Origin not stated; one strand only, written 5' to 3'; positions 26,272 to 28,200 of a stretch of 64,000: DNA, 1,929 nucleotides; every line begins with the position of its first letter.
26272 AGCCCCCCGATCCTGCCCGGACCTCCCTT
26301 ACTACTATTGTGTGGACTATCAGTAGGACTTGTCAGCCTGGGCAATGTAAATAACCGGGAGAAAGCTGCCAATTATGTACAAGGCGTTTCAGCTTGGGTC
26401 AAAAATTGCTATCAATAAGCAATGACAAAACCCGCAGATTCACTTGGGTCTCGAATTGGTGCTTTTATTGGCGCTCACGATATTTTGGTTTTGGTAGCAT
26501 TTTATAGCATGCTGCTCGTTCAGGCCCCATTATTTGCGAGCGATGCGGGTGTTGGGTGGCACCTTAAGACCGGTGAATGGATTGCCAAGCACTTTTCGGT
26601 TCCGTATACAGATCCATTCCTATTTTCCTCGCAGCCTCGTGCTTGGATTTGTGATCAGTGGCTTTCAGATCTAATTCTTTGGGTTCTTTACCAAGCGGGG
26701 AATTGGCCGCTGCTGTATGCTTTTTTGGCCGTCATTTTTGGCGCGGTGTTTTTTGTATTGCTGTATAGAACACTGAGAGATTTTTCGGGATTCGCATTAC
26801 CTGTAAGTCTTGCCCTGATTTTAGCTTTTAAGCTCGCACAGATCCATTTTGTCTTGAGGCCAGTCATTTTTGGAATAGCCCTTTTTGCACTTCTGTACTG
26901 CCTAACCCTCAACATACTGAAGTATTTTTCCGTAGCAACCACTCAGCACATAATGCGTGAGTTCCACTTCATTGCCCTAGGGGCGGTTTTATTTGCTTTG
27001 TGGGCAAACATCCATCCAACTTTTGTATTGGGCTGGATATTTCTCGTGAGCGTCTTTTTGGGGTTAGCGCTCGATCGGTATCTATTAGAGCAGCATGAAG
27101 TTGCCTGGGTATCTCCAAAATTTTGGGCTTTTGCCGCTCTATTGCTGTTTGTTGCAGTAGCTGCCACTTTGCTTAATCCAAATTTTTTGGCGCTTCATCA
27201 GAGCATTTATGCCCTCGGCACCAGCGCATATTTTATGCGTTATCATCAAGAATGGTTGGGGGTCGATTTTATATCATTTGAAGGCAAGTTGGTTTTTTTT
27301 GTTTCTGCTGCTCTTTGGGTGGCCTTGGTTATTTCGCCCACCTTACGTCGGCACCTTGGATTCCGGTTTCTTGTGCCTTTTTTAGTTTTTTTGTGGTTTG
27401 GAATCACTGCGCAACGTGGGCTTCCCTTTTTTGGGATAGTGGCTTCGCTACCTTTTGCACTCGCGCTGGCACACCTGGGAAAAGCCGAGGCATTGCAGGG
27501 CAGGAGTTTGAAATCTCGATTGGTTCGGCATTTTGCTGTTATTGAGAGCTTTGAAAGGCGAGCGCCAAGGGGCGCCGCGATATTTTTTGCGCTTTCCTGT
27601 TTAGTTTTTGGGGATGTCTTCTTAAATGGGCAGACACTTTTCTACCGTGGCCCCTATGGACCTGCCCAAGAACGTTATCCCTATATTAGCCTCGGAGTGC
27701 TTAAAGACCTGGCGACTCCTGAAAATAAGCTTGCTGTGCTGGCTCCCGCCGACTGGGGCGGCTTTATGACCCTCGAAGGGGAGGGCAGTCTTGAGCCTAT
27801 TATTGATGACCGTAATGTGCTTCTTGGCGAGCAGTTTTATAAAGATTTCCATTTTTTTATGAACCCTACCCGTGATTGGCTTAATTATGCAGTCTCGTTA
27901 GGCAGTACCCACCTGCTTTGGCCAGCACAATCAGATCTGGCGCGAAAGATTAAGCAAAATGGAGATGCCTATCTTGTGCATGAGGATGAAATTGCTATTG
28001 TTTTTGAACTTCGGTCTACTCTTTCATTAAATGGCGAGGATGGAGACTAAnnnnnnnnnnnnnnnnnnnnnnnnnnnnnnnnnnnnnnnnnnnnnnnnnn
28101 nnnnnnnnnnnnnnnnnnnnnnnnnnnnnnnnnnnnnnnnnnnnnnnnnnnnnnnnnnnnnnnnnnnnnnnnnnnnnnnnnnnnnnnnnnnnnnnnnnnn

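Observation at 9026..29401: Candidate pseudopilin O-glycosylation and disulfide-maturation island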

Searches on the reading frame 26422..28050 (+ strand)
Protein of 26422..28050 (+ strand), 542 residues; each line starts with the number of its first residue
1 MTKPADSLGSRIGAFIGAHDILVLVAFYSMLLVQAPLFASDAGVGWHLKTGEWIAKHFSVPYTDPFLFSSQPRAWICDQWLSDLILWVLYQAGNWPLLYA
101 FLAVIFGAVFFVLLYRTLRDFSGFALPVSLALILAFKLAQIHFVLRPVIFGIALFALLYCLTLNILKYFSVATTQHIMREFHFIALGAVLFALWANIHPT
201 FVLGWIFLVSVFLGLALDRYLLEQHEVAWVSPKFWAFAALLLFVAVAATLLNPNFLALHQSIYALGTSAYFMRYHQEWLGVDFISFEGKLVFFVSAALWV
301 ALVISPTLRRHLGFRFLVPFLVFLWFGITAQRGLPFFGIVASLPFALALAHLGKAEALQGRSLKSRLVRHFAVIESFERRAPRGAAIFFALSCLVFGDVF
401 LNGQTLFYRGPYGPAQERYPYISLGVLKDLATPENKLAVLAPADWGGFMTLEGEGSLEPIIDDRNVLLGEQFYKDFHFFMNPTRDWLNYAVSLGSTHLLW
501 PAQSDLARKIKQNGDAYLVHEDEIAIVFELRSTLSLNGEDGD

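Call 4: search_protein_families(library=pfam, proteins=[window:26422-28050:+], max_evalue=0.01)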
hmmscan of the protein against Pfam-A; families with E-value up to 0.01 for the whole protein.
window:26422-28050:+ (542 aa): 0 families

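Call 5: search_protein_families(library=ncbifam, proteins=[window:26422-28050:+], max_evalue=0.01)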
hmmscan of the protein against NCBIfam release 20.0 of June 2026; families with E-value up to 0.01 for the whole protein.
window:26422-28050:+ (542 aa): 0 families

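Call 63: find_homologous_proteins(query=window:26422-28050:+, max_evalue=0.001)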
Query window:26422-28050:+ (542 aa): 47 proteins with E <= 0.001 among 8000 candidates.
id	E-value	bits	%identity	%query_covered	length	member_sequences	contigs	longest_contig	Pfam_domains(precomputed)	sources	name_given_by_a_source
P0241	0.0e+0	1217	100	100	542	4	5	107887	-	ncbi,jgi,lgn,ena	jgi:hypothetical protein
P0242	3.7e-132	460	43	96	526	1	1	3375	-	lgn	-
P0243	5.2e-132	460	44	95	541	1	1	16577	-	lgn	-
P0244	7.8e-130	452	45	95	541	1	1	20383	-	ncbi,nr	ncbi:MAG: hypothetical protein K1X79_13140 [Oligoflexia bacterium]|nr:hypothetical protein [Oligofle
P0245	1.1e-119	419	46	82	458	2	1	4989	-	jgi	jgi:hypothetical protein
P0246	1.9e-99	352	40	94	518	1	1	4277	-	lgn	-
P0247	2.0e-96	342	37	95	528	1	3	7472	-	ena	-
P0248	3.0e-95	338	37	95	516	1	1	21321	-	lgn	-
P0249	1.5e-94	336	36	95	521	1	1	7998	-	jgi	-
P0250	7.1e-94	334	38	96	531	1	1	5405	-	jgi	-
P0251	1.8e-91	326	36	95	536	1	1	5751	-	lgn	-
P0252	2.0e-91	326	37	94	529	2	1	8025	-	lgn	-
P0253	7.7e-91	324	37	95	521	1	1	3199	-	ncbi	-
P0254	2.7e-88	315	37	95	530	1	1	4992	-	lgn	-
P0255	3.5e-87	312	37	97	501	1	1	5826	-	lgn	-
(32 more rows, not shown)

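Call 66: search_solved_structures(query=A4, max_evalue=5, show_alignments=1)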
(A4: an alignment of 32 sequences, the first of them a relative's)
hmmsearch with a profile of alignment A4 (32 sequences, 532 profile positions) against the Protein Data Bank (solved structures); distinct sequences matched with E-value up to 5: 2.
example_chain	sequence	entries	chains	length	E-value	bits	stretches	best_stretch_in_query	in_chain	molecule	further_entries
4qiw_L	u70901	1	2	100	0.43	12.4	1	411-478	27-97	DNA-directed RNA polymerase subunit L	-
4qjv_B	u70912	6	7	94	1.4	10.7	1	411-474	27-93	DNA-directed RNA polymerase subunit L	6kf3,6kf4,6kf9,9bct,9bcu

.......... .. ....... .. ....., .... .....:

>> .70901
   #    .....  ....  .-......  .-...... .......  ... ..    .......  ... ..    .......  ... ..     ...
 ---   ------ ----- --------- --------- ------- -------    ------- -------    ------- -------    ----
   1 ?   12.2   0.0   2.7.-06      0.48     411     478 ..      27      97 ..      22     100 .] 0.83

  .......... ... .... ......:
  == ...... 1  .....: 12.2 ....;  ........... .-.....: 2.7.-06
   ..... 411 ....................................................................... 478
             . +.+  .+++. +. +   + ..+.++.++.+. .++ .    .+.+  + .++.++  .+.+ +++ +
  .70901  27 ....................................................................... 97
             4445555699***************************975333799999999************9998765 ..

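Call 67: search_protein_families(library=pfam, alignment_id=A4, max_evalue=0.1)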
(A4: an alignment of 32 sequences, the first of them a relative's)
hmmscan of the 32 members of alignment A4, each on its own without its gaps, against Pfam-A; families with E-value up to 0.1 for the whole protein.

A. member 1, P0241 (542 aa): 1 family
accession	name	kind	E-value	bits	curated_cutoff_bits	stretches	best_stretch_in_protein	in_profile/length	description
PF20386.3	DUF6681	-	0.025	14.7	24.1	1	132-170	38-76/267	Family of unknown function (DUF6681)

B. families by the number of members that match (of 32 scanned): 24 families
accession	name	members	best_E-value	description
PF07719.23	TPR_2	2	5.5e-14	Tetratricopeptide repeat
PF14559.12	TPR_19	2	8.2e-13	Tetratricopeptide repeat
PF13432.12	TPR_16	2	1.2e-11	Tetratricopeptide repeat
PF00515.34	TPR_1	2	2.2e-08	Tetratricopeptide repeat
PF13428.12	TPR_14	2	7.9e-08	Tetratricopeptide repeat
PF13414.12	TPR_11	2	2.6e-07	TPR repeat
PF24575.1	TPR_Slam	2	6.4e-05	Surface lipoprotein assembly modifier, N-terminal TPR repeats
PF13181.12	TPR_8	2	6.5e-05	Tetratricopeptide repeat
PF13431.12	TPR_17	2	0.00011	Tetratricopeptide repeat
PF13424.12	TPR_12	2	0.00012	Tetratricopeptide repeat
PF23914.1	TPR_CcmH_CycH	2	0.00025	Cytochrome c-type biogenesis protein H TPR domain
PF13429.12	TPR_15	2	0.0019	Tetratricopeptide repeat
PF12569.14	NatA_aux_su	1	2.1e-05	N-terminal acetyltransferase A, auxiliary subunit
PF13176.12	TPR_7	1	0.00096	Tetratricopeptide repeat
PF25064.1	ARM_TT21_5th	1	0.0044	TT21 fifth ARM repeats domain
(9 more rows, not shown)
